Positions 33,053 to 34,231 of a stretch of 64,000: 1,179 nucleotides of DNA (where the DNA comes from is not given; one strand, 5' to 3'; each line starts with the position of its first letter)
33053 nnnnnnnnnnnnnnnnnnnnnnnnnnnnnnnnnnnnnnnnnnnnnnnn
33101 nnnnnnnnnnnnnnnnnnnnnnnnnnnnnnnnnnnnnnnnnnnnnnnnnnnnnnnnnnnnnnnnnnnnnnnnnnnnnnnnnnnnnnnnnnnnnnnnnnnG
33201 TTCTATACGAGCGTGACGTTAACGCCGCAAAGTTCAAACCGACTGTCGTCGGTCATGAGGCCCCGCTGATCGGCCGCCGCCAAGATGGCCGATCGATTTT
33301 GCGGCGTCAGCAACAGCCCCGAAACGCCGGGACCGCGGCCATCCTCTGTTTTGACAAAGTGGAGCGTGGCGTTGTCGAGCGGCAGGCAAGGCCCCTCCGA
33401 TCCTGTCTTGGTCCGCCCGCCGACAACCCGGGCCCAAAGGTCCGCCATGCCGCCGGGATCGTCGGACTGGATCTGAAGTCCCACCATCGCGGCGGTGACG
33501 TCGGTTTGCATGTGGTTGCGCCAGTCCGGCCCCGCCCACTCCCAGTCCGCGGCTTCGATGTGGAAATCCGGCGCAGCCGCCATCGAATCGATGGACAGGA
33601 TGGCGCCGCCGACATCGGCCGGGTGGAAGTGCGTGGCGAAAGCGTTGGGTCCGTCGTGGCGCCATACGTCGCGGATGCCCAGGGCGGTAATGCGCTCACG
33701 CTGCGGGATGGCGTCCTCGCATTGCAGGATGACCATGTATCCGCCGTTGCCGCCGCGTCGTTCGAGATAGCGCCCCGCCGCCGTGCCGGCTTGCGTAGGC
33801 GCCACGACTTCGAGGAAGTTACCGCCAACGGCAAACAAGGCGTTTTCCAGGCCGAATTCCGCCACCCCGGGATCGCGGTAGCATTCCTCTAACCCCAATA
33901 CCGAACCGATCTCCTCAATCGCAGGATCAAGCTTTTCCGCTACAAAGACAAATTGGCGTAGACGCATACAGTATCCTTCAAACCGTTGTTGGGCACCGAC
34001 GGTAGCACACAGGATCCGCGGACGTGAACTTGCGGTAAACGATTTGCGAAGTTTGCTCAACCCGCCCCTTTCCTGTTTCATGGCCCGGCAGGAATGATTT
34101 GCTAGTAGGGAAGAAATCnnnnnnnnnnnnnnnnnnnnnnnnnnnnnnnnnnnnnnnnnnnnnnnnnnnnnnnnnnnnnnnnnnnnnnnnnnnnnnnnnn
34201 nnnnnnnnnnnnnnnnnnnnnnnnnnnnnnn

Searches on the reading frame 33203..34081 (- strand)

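Call 61: search_protein_families(library=pfam, proteins=[window:33203-34081:-], max_evalue=0.00001)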
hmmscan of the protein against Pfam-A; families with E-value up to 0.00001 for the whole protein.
window:33203-34081:- (292 aa): 1 family
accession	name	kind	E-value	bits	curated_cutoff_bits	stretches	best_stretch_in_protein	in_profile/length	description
PF13468.12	Glyoxalase_3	-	2.5e-07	31.3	25.1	1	45-219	5-175/176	Glyoxalase-like domain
